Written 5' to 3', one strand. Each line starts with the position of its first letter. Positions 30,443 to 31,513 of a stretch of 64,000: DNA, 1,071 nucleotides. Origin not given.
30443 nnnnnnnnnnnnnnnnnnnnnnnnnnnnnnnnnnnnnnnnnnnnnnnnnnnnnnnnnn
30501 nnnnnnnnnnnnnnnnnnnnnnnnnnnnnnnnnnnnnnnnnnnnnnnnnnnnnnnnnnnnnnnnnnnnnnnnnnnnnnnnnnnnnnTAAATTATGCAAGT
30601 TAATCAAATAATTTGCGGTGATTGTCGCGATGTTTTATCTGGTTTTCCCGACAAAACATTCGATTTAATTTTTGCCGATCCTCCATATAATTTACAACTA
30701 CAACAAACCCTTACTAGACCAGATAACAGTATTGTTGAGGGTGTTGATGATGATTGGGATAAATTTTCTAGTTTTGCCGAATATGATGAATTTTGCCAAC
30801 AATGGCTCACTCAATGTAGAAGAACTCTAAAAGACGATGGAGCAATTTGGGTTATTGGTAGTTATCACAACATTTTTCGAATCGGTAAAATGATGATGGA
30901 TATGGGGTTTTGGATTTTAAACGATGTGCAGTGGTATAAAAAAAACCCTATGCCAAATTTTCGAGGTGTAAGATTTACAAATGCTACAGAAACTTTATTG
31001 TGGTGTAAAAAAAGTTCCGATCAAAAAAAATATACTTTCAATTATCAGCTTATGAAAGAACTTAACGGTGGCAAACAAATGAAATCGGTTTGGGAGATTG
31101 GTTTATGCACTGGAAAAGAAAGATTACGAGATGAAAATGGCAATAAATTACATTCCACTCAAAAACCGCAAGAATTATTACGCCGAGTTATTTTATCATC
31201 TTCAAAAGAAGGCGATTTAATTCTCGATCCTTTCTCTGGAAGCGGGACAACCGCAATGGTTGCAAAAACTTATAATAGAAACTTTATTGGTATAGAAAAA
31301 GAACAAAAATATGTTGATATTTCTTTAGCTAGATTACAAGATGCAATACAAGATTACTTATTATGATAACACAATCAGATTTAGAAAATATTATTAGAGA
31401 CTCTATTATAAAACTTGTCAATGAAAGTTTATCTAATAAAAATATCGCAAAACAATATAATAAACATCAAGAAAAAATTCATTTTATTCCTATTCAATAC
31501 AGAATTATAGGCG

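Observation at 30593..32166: Short CcrM/HinfI-like methyltransferase translationally coupled to an uncharacterised PD-(D/E)XK-like ORF: a possible intact R-M relative of the orphan cell-cycle methylase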

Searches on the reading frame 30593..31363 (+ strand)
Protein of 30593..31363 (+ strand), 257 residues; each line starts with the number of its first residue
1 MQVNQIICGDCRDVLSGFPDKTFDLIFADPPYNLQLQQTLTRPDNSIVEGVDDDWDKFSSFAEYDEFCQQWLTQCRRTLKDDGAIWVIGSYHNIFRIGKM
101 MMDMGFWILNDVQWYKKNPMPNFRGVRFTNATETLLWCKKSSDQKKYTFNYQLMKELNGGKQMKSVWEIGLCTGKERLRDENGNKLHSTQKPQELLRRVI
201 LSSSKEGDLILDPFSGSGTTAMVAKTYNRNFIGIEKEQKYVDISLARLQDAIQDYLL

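Call 4: search_protein_families(library=pfam, proteins=[window:30593-31363:+], max_evalue=1)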
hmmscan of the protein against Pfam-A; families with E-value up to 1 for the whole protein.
window:30593-31363:+ (257 aa): 11 families
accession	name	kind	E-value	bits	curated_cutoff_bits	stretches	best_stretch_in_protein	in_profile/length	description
PF01555.25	N6_N4_Mtase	-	4.7e-67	226.6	26.7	1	24-244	2-219/221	DNA methylase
PF01170.24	UPF0020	-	4.2e-05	23.8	22.3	1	200-240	22-63/197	RMKL-like, methyltransferase domain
PF03602.21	Cons_hypoth95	-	0.00044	20.4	24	1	19-40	110-133/182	Conserved hypothetical protein 95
PF02086.21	MethyltransfD12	-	0.012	15.8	22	1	4-70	158-224/253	D12 class N6 adenine-specific DNA methyltransferase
PF02384.22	N6_Mtase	-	0.023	14.5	20.4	1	20-97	123-191/311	N-6 DNA Methylase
PF08241.18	Methyltransf_11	-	0.039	15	21.2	0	5-28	45-66/95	Methyltransferase domain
PF02475.24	TRM5-TYW2_MTfase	-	0.062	13.7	28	1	197-239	27-71/164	TRM5/TYW2 methyltransferase domain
PF05175.20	MTS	-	0.081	13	23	0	12-39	88-115/170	Methyltransferase small domain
PF13649.12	Methyltransf_25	-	0.093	13.9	27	0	6-28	50-70/97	Methyltransferase domain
PF09445.16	Methyltransf_15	-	0.093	12.7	22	0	209-241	3-35/165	RNA cap guanine-N2 methyltransferase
PF18374.6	Enolase_like_N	-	0.14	12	25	1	48-73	21-46/52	Enolase N-terminal domain-like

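Call 5: search_protein_families(library=ncbifam, proteins=[window:30593-31363:+], max_evalue=1)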
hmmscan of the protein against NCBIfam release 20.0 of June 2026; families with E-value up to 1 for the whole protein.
window:30593-31363:+ (257 aa): 12 families
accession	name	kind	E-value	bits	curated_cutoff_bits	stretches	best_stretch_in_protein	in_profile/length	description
NF050803.1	DnaMtaseCcrMCaul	equivalog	2.4e-124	414.8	830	1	2-250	2-249/350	adenine-specific DNA-methyltransferase CcrM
NF008572.0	PRK11524.1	equivalog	5e-37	127.6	292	2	185-251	193-259/294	adenine-specific DNA-methyltransferase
NF010253.0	PRK13699.1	subfamily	9.1e-21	74.6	244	2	182-249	139-206/226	DNA methyltransferase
NF011530.0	PRK14968.1-4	equivalog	0.0035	16.7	243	1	13-107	89-176/202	putative methyltransferase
NF008599.0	PRK11566.1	equivalog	0.0045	16.8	124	1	99-157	49-107/109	acid-activated periplasmic chaperone HdeB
NF040721.1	Trm14_Arch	equivalog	0.0051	16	280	1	199-244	184-231/370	tRNA (guanine(6)-N2)-methyltransferase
TIGR00095.1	TIGR00095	equivalog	0.015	14.9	117.5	1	21-39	123-141/194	16S rRNA (guanine(966)-N(2))-methyltransferase RsmD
TIGR01177.1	TIGR01177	hypoth_equivalog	0.024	14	316.55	1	199-224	175-200/330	TIGR01177 family methyltransferase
NF040850.1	Trm14_Thcoccales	equivalog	0.052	12.5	480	1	204-241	215-254/365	tRNA (guanine(6)-N2)-methyltransferase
NF011529.0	PRK14968.1-3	equivalog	0.066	12.6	162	0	200-244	30-72/198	putative methyltransferase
NF043040.1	corrin_prot_MT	hypoth_equivalog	0.17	11.3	180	0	186-250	21-85/216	corrinoid protein-associated methyltransferase CpaM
NF011527.0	PRK14968.1-1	equivalog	0.24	11.1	242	0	13-106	84-169/192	putative methyltransferase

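Call 6: search_protein_families(library=padloc, proteins=[window:30593-31363:+], max_evalue=1)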
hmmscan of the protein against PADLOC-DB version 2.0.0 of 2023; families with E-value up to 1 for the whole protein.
window:30593-31363:+ (257 aa): 79 families (the best 25 are shown)
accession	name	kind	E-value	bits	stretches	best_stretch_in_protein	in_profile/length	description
PDLC03216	MTase_II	-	6.1e-130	431.4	1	2-251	10-258/364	Type II methyltransferase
PDLC03738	oMTase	-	4.4e-118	392.3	1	3-250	20-267/376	orphan methyltransferase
PDLC03371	MTase_II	-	2.2e-86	287.6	1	2-251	9-255/260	Type II methyltransferase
PDLC03299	MTase_II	-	7.5e-45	151.7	2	183-249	192-258/296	Type II methyltransferase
PDLC03302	MTase_II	-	1.5e-44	150.8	1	3-254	4-266/626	Type II methyltransferase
PDLC03387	MTase_II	-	3.4e-38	129.5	2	100-253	134-280/289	Type II methyltransferase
PDLC03353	MTase_II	-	9.7e-36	121.6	1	2-254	8-256/260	Type II methyltransferase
PDLC03339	MTase_II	-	3e-31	106.6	2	153-253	182-276/399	Type II methyltransferase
PDLC03279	MTase_II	-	8.2e-27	91.7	1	7-248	360-584/587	Type II methyltransferase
PDLC03300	MTase_II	-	8.5e-27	92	1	3-250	11-278/302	Type II methyltransferase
PDLC03265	MTase_II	-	5.1e-25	86.6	2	187-252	267-332/333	Type II methyltransferase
PDLC03230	MTase_II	-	5.1e-25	86.5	1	3-246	35-280/360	Type II methyltransferase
PDLC03252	MTase_II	-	6e-25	86.3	2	103-249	216-354/365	Type II methyltransferase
PDLC03238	MTase_II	-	3.4e-24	83.6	1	5-236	125-353/428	Type II methyltransferase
PDLC03320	MTase_II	-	1e-22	78.7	2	154-251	185-277/289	Type II methyltransferase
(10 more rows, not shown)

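Call 10: search_solved_structures(query=window:30593-31363:+, show_alignments=1)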
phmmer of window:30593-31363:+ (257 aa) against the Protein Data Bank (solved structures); distinct sequences matched with E-value up to 0.001: 13.
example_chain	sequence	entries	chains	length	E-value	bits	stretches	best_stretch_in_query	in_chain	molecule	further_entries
6pbd_A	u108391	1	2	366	2.6e-101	341.2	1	5-250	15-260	Modification methylase CcrMI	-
1g60_A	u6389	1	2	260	6.1e-28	100.7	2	160-242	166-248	Adenine-specific Methyltransferase MboIIA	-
5hek_A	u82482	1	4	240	2e-26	95.7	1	5-249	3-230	Adenine specific DNA methyltransferase (DpnA)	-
5hfj_A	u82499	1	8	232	3e-26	95.2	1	5-248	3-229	Adenine specific DNA methyltransferase (DpnA)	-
9c3u_A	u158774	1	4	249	9.5e-17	64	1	154-247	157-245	Methyltransferase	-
8urk_A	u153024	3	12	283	1.4e-16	63.5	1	154-248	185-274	Methyltransferase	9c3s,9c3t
1eg2_A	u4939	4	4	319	3.4e-13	52.4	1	8-236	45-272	MODIFICATION METHYLASE RSRI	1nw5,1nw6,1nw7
1nw8_A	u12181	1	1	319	9.6e-13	50.9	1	8-236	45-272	MODIFICATION METHYLASE RSRI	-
8s9m_A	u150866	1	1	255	2.3e-12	49.7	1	4-248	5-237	DNA cytosine-N4 methyltransferase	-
8s9n_A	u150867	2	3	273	3e-12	49.3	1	4-248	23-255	DNA cytosine-N4 methyltransferase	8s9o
1boo_A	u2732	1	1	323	7e-12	48.1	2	6-142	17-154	PROTEIN (N-4 CYTOSINE-SPECIFIC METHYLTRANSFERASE PVU II)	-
2zie_A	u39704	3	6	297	1.3e-11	47.2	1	184-249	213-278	Putative modification methylase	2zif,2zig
6k0w_B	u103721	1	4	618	0.0005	22.3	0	189-228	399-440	Adenine specific DNA methyltransferase (Mod)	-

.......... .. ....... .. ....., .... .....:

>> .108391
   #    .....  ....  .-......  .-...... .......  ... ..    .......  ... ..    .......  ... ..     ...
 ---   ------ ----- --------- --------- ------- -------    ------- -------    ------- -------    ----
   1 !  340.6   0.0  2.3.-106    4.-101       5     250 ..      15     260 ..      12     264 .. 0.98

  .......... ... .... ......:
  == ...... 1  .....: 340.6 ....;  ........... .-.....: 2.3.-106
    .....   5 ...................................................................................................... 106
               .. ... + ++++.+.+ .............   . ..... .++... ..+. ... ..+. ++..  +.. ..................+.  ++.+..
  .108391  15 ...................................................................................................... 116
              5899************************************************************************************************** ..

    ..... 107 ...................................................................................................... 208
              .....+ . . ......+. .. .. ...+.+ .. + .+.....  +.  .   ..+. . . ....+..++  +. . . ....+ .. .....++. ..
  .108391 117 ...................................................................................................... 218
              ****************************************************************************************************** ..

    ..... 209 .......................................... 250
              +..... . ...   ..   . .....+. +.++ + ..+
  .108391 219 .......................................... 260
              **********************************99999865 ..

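Call 14: list_cluster_members(proteins=[P0001, P0003, window:30593-31363:+, window:32341-33651:+])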
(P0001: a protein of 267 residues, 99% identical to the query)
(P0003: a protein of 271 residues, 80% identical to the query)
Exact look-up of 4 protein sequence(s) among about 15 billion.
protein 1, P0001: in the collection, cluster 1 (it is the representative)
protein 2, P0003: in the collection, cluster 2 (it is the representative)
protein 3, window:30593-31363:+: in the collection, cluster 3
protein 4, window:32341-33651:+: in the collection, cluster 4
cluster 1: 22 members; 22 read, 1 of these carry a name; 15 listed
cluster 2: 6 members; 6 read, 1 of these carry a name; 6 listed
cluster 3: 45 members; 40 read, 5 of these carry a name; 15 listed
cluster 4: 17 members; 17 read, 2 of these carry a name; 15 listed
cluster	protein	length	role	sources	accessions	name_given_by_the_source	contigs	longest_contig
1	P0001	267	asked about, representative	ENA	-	-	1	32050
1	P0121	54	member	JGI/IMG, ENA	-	hypothetical protein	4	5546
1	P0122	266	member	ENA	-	-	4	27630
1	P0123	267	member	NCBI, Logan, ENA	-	-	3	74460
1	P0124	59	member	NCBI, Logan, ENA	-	-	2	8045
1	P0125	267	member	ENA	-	-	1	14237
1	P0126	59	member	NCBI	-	-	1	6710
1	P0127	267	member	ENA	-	-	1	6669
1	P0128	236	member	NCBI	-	-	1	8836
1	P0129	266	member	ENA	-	-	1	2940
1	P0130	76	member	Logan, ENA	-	-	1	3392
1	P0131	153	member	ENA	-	-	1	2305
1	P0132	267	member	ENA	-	-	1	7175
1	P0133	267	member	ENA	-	-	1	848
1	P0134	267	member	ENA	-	-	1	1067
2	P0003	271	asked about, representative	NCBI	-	-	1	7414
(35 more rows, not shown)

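Call 15: find_homologous_proteins(query=window:30593-31363:+)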
Query window:30593-31363:+ (257 aa): 8000 proteins with E <= 0.001 among 8000 candidates; the best 120 are listed.
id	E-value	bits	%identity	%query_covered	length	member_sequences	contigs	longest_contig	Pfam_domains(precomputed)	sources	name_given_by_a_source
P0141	5.6e-164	561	93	100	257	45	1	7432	PF01555.25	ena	-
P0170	2.0e-126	438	73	98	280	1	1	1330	PF01555.25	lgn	-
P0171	8.6e-123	426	74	96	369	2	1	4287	PF18755.7,PF01555.25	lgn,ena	-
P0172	1.1e-121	423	72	96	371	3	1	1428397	PF18755.7,PF01555.25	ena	-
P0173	1.6e-121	422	72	96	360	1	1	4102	PF18755.7,PF01555.25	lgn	-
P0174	2.2e-121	422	72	97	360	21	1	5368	PF18755.7,PF01555.25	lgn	-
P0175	4.9e-121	421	71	95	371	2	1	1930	PF18755.7,PF01555.25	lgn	-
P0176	8.6e-121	420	71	97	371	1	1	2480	PF18755.7,PF01555.25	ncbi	-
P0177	2.2e-120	419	71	98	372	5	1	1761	PF18755.7,PF01555.25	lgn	-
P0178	3.0e-120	418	71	96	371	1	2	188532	PF18755.7,PF01555.25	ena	-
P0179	5.0e-120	417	71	96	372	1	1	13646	PF18755.7,PF01555.25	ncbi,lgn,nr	ncbi:MAG: DNA methyltransferase [Candidatus Gastranaerophilales bacterium]|nr:DNA methyltransferase 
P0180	7.5e-120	417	69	98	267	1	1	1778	PF01555.25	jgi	-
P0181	2.3e-119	415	71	95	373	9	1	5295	PF18755.7,PF01555.25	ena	-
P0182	3.6e-119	415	71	95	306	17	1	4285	PF01555.25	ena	-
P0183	4.2e-119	414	71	95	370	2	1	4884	PF18755.7,PF01555.25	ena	-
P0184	8.8e-119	413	68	98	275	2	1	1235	PF01555.25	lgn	-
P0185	9.0e-119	413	70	98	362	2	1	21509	PF18755.7,PF01555.25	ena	-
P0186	1.0e-118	413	70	96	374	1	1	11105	PF18755.7,PF01555.25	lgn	-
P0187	1.4e-118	413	68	98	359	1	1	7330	PF18755.7,PF01555.25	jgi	-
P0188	1.6e-118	412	70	98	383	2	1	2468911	PF18755.7,PF01555.25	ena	-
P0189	2.0e-118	412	70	95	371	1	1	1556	PF18755.7,PF01555.25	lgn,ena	-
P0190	2.2e-118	412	69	97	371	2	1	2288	PF18755.7,PF01555.25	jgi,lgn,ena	jgi:DNA modification methylase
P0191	3.0e-118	412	71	95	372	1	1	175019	PF18755.7,PF01555.25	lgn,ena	-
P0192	3.5e-118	411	71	98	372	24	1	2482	PF18755.7,PF03602.22,PF01555.25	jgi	-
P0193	5.7e-118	411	70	97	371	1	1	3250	PF18755.7,PF01555.25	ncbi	-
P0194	5.9e-118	411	69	95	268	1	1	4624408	PF01555.25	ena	-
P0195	6.8e-118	410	70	95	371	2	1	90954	PF18755.7,PF01555.25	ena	-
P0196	7.0e-118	410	69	97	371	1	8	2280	PF18755.7,PF01555.25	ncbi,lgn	-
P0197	7.7e-118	410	69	96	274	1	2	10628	PF01555.25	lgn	-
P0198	8.8e-118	410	69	96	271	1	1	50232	PF01555.25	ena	-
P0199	1.3e-117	409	69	96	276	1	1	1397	PF01555.25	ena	-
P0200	1.5e-117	409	69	97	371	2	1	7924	PF18755.7,PF01555.25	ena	-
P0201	1.8e-117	409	69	94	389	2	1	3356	PF18755.7,PF01555.25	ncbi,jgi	jgi:DNA modification methylase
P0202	1.8e-117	409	69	96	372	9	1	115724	PF18755.7,PF03602.22,PF01555.25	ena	-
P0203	1.8e-117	409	73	93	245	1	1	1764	PF01555.25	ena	-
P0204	2.1e-117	409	69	94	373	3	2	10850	PF18755.7,PF03602.22,PF01555.25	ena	-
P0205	2.3e-117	409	69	97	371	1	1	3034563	PF18755.7,PF01555.25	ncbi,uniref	ncbi:site-specific DNA-methyltransferase [Candidatus Spongiihabitans sp.]|uniref:site-specific DNA-m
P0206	2.4e-117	409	70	94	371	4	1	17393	PF13847.13,PF18755.7,PF03602.22,PF01555.25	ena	-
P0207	2.6e-117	409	69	97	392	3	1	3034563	PF18755.7,PF01555.25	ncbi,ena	-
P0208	2.6e-117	408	71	95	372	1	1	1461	PF18755.7,PF03602.22,PF01555.25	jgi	-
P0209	3.0e-117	408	68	98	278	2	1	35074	PF01555.25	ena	-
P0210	3.1e-117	408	68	96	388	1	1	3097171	PF18755.7,PF01555.25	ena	-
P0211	3.4e-117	408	70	97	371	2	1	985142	PF18755.7,PF01555.25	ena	-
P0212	4.2e-117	408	69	96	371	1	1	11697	PF18755.7,PF01555.25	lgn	-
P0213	4.5e-117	408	70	95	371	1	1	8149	PF18755.7,PF01170.25,PF01555.25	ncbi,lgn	-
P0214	4.6e-117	408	68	98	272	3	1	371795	PF01555.25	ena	-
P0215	4.8e-117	408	69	98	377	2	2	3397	PF18755.7,PF01555.25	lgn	-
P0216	4.8e-117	408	69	95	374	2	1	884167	PF18755.7,PF01555.25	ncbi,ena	-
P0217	4.8e-117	408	67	98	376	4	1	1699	PF18755.7,PF01555.25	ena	-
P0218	5.3e-117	407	65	100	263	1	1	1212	PF01555.25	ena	-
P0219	6.0e-117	407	70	97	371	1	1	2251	PF18755.7,PF01555.25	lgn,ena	-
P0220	6.7e-117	407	71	95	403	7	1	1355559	PF18755.7,PF01555.25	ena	-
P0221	8.9e-117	407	70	95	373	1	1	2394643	PF18755.7,PF01555.25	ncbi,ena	-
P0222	9.3e-117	407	70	95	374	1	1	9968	PF18755.7,PF01555.25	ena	-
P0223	9.3e-117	407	69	98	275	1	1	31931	PF01555.25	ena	-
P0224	1.1e-116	406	69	95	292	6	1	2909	PF01555.25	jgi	-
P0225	1.2e-116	406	71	95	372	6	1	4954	PF18755.7,PF03602.22,PF01170.25,PF01555.25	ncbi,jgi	-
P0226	1.3e-116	406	69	96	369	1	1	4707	PF18755.7,PF01555.25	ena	-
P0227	1.4e-116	406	68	98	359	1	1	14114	PF18755.7,PF01555.25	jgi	jgi:DNA modification methylase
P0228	1.4e-116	406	66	98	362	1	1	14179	PF18755.7,PF01555.25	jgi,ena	-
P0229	1.4e-116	406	70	95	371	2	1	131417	PF18755.7,PF01555.25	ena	-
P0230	1.5e-116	406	68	98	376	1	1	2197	PF18755.7,PF01555.25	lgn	-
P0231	1.6e-116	406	70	94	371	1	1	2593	PF18755.7,PF01555.25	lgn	-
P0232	1.6e-116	406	65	100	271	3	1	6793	PF02086.22,PF01555.25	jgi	jgi:DNA modification methylase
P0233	1.7e-116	406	69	95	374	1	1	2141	PF18755.7,PF01555.25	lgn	-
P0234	1.9e-116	406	69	96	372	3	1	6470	PF18755.7,PF01555.25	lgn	-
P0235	2.0e-116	406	69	97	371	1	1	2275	PF18755.7,PF01555.25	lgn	-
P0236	2.2e-116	405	71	94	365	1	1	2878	PF18755.7,PF01555.25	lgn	-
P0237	2.4e-116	405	68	97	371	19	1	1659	PF18755.7,PF03602.22,PF01555.25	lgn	-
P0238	3.0e-116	405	69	95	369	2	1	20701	PF18755.7,PF01555.25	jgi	jgi:site-specific DNA-methyltransferase (adenine-specific)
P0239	3.1e-116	405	69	95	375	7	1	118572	PF18755.7,PF03602.22,PF01555.25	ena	-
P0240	3.2e-116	405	68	97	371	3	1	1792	PF18755.7,PF01555.25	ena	-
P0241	4.3e-116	405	69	96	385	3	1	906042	PF18755.7,PF01555.25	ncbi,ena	-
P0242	4.3e-116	404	68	95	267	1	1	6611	PF01555.25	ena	-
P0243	4.4e-116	404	68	98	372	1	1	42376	PF18755.7,PF01555.25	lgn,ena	-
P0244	5.7e-116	404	70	95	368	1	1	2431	PF18755.7,PF01555.25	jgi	jgi:site-specific DNA-methyltransferase (adenine-specific)/modification methylase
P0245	5.8e-116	404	66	100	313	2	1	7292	PF02086.22,PF01555.25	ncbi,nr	ncbi:MAG: site-specific DNA-methyltransferase, partial [Treponema sp.]|nr:site-specific DNA-methyltr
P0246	5.9e-116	404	67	98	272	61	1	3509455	PF01555.25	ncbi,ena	-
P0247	6.2e-116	404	67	96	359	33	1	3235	PF18755.7,PF01555.25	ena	-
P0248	6.7e-116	404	69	96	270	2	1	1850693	PF01555.25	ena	-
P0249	8.0e-116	404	69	95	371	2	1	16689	PF18755.7,PF01555.25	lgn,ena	-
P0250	8.1e-116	404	69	95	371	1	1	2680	PF18755.7,PF01555.25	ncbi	-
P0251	8.4e-116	404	67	97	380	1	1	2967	PF18755.7,PF01555.25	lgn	-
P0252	8.5e-116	404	69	95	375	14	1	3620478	PF18755.7,PF01555.25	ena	-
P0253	8.6e-116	404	69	95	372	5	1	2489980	PF18755.7,PF01555.25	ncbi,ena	-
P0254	8.8e-116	403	66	99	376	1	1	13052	PF18755.7,PF01555.25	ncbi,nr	ncbi:MAG: site-specific DNA-methyltransferase, partial [Treponema sp.]|nr:site-specific DNA-methyltr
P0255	9.3e-116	403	67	98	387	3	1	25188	PF18755.7,PF01555.25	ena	-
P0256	9.9e-116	403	69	97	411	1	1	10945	PF18755.7,PF01555.25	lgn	-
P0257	1.2e-115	403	69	96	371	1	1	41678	PF18755.7,PF01555.25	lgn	-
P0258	1.4e-115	403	67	98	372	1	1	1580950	PF18755.7,PF03602.22,PF01555.25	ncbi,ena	-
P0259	1.6e-115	403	68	98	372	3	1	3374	PF18755.7,PF03602.22,PF01555.25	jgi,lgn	-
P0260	1.6e-115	403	68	97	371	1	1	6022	PF18755.7,PF01555.25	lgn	-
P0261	1.9e-115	402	66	96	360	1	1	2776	PF18755.7,PF01555.25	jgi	jgi:DNA modification methylase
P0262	2.3e-115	402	69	94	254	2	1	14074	PF01555.25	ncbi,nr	ncbi:MAG: site-specific DNA-methyltransferase, partial [Gammaproteobacteria bacterium]|nr:site-speci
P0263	2.7e-115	402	68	95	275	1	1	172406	PF01555.25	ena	-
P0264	2.9e-115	402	67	98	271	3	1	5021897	PF01555.25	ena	-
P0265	2.9e-115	402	67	97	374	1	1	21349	PF18755.7,PF01555.25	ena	-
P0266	3.4e-115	402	65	97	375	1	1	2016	PF18755.7,PF01555.25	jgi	jgi:DNA modification methylase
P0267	3.9e-115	401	66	96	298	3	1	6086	PF01555.25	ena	-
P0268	4.1e-115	401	72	89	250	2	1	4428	PF01555.25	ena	-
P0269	4.3e-115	401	68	95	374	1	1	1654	PF18755.7,PF01555.25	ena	-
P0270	4.3e-115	401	68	95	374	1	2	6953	PF18755.7,PF01555.25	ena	-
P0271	4.3e-115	401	67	97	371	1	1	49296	PF18755.7,PF03602.22,PF01555.25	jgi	jgi:site-specific DNA-methyltransferase (adenine-specific)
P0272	4.5e-115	401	64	100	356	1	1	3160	PF18755.7,PF01555.25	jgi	jgi:modification methylase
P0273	4.8e-115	401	67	97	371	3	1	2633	PF18755.7,PF03602.22,PF01555.25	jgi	jgi:site-specific DNA-methyltransferase (adenine-specific)/modification methylase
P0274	4.8e-115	401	70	93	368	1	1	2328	PF18755.7,PF03602.22,PF01170.25,PF01555.25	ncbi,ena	-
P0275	5.2e-115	401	70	95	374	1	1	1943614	PF18755.7,PF01555.25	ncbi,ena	-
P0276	6.3e-115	401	67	98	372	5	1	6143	PF18755.7,PF01555.25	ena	-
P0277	7.0e-115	401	64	99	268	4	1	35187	PF02086.22,PF01555.25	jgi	jgi:DNA modification methylase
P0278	7.1e-115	401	67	96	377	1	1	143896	PF18755.7,PF03602.22,PF01555.25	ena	-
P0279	7.6e-115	400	64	97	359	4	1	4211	PF18755.7,PF01555.25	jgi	-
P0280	8.0e-115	400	65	97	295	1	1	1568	PF01555.25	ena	-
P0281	8.5e-115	400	65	96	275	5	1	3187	PF01555.25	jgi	-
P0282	8.7e-115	400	70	95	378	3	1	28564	PF18755.7,PF01555.25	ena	-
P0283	9.1e-115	400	73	91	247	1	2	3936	PF01555.25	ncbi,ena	-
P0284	9.5e-115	400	67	95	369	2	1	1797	PF18755.7,PF01555.25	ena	-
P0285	9.8e-115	400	65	100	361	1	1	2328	PF18755.7,PF01555.25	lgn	-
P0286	1.2e-114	400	68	95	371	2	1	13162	PF18755.7,PF01555.25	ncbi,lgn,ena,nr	ncbi:MAG: site-specific DNA-methyltransferase [Gammaproteobacteria bacterium]|nr:site-specific DNA-m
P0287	1.3e-114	400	69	94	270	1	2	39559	PF01555.25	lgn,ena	-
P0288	1.3e-114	400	68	95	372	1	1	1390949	PF18755.7,PF01555.25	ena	-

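Call 42: find_encoding_contigs(protein=P0246, flank=3000, max_places=2)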
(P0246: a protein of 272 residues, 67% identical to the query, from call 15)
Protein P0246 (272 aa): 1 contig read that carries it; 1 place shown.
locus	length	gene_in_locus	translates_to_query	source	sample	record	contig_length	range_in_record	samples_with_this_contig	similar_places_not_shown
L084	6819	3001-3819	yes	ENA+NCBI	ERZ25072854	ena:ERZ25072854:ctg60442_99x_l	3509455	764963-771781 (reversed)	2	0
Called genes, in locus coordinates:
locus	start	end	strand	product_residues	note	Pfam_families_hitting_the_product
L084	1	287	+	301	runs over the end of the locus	PF18030:Rimk_N (weak), PF08443:RimK, PF02955:GSH-S_ATP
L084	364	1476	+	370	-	PF01555:N6_N4_Mtase, PF18755:RAMA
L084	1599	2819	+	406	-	PF13173:AAA_14, PF13635:DUF4143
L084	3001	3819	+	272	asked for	PF01555:N6_N4_Mtase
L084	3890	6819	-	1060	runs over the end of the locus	PF00873:ACR_tran, PF03176:MMPL (weak)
